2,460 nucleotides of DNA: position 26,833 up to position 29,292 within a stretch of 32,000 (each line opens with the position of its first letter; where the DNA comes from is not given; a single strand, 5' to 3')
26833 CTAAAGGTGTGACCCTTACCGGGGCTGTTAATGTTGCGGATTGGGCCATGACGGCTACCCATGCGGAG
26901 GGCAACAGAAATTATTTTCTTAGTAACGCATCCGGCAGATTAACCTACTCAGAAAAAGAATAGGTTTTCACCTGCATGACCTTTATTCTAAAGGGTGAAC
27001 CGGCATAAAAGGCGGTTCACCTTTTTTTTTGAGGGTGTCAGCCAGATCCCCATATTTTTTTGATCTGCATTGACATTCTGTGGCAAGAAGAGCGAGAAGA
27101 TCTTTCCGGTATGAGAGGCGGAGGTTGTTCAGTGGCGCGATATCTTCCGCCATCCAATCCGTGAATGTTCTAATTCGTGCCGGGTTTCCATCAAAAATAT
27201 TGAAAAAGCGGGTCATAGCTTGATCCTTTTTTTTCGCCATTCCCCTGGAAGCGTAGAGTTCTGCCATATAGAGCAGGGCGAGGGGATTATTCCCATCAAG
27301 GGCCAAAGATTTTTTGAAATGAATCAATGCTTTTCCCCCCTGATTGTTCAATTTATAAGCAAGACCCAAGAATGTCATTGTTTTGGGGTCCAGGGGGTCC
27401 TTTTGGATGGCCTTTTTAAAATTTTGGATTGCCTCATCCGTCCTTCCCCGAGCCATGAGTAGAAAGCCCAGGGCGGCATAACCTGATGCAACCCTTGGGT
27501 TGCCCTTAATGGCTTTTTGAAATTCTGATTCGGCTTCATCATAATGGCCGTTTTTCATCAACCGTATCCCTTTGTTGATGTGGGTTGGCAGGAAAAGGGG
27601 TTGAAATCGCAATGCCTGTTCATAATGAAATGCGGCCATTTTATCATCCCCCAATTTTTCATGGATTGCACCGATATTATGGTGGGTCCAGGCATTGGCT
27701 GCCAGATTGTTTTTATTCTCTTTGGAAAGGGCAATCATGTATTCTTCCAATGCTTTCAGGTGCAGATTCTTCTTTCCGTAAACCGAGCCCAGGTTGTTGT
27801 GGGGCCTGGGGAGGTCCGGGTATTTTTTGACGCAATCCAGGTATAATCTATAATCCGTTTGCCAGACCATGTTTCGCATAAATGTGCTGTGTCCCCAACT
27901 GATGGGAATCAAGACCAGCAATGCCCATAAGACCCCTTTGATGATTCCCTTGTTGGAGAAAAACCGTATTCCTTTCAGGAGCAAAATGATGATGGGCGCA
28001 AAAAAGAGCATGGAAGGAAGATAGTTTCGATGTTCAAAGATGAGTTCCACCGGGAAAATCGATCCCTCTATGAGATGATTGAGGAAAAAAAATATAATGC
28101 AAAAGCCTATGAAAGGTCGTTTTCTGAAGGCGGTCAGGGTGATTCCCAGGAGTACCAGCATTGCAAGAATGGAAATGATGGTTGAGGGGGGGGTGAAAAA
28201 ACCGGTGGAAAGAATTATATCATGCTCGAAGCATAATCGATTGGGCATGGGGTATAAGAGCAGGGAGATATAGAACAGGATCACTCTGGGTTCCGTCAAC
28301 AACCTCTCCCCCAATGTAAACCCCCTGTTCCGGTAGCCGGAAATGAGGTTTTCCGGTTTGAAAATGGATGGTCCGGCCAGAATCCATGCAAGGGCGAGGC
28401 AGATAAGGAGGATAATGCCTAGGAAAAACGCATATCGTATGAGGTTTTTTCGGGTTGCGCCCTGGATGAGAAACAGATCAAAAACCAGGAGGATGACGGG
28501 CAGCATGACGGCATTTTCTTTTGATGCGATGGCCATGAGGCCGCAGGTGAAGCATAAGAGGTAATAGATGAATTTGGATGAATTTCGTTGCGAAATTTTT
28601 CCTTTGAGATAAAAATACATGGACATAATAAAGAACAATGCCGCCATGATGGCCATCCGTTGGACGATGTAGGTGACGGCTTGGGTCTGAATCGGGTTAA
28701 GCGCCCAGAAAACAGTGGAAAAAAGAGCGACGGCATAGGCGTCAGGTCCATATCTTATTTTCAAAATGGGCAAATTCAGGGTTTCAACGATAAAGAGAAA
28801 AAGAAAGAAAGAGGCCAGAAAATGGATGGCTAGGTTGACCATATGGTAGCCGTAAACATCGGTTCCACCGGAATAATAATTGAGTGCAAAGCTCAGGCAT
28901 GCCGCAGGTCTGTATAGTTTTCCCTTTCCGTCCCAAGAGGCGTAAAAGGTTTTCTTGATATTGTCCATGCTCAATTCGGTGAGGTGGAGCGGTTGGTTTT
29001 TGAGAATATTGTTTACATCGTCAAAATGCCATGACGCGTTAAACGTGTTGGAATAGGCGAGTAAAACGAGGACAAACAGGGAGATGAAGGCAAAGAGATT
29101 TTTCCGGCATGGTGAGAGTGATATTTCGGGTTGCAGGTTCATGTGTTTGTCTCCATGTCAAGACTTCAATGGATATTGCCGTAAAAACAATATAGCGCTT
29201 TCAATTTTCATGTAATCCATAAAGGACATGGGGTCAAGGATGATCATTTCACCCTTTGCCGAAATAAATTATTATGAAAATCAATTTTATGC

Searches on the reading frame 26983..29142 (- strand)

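Call 43: search_protein_families(library=pfam, proteins=[window:26983-29142:-], max_evalue=0.001)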
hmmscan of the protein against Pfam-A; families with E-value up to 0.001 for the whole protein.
window:26983-29142:- (719 aa): 15 families
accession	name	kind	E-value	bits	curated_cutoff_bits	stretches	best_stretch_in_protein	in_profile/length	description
PF07719.23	TPR_2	-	4.9e-24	82.9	27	2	553-583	2-32/34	Tetratricopeptide repeat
PF00515.34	TPR_1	-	2.7e-22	78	27.8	2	553-583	2-32/34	Tetratricopeptide repeat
PF13431.12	TPR_17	-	5e-21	73.6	24.4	0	541-573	2-34/34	Tetratricopeptide repeat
PF13414.12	TPR_11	-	3.5e-16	59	26.8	1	562-598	4-40/42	TPR repeat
PF13181.12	TPR_8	-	3.7e-15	55.2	25.7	0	487-515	4-32/34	Tetratricopeptide repeat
PF13424.12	TPR_12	-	4.2e-14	52.9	30.1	1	447-513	5-74/77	Tetratricopeptide repeat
PF13428.12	TPR_14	-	1.5e-13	50.4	23.5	1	555-593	4-42/44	Tetratricopeptide repeat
PF14559.12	TPR_19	-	2.7e-10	40.9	25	1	528-586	1-59/68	Tetratricopeptide repeat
PF13432.12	TPR_16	-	4.3e-09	37.1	32.7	1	524-586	3-65/65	Tetratricopeptide repeat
PF13176.12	TPR_7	-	2.4e-08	33.8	27.9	0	486-515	1-32/36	Tetratricopeptide repeat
PF13374.12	TPR_10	-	2.4e-06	27.8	27.5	0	551-580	1-30/42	Tetratricopeptide repeat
PF23914.1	TPR_CcmH_CycH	-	5.3e-05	23.6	42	0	545-588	43-86/158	Cytochrome c-type biogenesis protein H TPR domain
PF13429.12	TPR_15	-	0.00014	21.9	26.2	0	530-635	158-263/280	Tetratricopeptide repeat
PF24575.1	TPR_Slam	-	0.00036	21.4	35.2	0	557-602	52-97/104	Surface lipoprotein assembly modifier, N-terminal TPR repeats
PF13174.12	TPR_6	-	0.00059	20.8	26.3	0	558-583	6-31/33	Tetratricopeptide repeat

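Call 44: search_protein_families(library=padloc, proteins=[window:26983-29142:-], max_evalue=0.01)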
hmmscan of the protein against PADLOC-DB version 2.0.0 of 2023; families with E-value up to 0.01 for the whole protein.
window:26983-29142:- (719 aa): 0 families
